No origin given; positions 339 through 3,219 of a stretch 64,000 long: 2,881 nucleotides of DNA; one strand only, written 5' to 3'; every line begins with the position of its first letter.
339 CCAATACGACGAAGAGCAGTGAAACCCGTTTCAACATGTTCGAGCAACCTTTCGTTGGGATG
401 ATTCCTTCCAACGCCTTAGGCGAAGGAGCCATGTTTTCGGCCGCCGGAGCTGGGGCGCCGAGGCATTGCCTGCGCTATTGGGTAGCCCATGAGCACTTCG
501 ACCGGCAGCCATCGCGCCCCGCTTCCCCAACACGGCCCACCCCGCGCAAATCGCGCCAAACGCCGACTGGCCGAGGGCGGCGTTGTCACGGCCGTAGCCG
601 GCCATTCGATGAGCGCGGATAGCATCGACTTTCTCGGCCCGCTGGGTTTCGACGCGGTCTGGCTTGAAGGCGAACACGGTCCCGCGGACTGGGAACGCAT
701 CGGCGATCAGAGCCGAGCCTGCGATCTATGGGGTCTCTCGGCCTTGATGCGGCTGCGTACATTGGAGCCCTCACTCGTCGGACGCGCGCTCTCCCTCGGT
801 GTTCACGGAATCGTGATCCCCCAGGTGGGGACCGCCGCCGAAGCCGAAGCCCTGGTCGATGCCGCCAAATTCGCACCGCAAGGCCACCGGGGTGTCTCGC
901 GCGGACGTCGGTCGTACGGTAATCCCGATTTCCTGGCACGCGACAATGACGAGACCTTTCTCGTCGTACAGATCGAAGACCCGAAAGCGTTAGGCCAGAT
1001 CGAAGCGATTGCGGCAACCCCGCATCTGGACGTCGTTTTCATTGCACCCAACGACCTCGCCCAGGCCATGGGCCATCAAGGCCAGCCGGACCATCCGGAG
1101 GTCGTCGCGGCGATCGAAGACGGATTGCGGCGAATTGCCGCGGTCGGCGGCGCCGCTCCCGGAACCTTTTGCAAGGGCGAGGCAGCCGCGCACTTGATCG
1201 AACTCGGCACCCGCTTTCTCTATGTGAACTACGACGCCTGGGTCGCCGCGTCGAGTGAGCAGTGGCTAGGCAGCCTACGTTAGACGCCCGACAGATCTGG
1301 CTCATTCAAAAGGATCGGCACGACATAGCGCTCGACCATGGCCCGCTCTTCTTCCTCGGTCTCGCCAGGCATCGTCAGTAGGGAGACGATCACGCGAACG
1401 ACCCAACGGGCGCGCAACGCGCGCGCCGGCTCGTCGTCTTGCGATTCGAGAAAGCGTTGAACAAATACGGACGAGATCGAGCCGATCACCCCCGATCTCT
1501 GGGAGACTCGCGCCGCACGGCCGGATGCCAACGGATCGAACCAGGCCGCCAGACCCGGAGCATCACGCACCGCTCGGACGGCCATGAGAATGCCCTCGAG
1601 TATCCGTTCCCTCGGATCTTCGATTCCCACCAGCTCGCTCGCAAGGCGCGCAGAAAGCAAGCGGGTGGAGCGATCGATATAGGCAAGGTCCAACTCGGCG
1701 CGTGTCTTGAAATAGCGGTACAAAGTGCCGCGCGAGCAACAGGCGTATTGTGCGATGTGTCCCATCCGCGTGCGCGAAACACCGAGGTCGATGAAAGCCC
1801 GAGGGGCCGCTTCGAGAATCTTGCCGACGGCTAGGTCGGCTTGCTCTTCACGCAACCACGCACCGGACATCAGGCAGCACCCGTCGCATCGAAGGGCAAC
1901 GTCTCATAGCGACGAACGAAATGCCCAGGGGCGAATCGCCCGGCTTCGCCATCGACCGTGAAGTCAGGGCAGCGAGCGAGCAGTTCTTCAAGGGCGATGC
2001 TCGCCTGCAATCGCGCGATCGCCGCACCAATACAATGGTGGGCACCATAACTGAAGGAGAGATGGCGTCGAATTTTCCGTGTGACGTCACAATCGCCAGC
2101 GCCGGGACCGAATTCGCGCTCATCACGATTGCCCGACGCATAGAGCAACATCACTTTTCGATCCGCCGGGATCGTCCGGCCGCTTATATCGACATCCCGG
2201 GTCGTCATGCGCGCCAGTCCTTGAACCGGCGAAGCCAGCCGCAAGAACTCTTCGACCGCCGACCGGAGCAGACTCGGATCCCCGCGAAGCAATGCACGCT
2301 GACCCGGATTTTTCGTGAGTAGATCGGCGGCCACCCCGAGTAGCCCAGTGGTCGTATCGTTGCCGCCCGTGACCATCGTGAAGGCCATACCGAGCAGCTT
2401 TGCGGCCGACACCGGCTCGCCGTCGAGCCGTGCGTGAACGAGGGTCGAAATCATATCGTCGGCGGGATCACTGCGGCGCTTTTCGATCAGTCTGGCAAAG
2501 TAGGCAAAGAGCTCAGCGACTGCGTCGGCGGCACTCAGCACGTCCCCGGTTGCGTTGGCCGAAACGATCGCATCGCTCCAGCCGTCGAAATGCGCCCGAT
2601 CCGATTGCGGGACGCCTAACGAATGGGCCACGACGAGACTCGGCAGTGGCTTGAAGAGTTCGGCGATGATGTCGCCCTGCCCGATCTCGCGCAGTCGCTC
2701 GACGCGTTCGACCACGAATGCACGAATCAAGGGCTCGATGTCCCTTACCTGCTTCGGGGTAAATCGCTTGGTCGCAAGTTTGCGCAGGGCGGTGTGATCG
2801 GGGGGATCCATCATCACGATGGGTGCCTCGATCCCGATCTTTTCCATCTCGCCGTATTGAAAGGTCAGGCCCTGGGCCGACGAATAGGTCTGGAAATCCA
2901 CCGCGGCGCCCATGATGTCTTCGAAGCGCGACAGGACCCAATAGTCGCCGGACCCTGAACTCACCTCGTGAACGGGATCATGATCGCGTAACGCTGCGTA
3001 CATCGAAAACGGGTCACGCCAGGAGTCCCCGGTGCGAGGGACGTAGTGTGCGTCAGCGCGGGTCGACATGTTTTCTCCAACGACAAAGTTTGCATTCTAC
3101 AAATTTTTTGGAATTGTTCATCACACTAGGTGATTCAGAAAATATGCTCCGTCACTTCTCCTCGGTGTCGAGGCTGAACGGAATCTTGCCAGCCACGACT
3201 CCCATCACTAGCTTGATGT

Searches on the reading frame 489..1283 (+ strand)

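Call 45: search_protein_families(library=pfam, proteins=[window:489-1283:+], max_evalue=0.001)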
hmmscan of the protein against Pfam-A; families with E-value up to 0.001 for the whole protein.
window:489-1283:+ (264 aa): 1 family
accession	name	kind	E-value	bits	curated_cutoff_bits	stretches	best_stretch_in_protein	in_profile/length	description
PF03328.21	HpcH_HpaI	-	4.6e-26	91.9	25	1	42-238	10-203/221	HpcH/HpaI aldolase/citrate lyase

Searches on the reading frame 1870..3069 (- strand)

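Call 45: search_protein_families(library=pfam, proteins=[window:1870-3069:-], max_evalue=0.001)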
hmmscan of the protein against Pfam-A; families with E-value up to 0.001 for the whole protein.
window:1870-3069:- (399 aa): 1 family
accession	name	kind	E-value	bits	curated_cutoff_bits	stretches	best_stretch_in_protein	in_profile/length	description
PF00067.27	p450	-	6.7e-22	78.3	22.8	1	20-367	22-432/462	Cytochrome P450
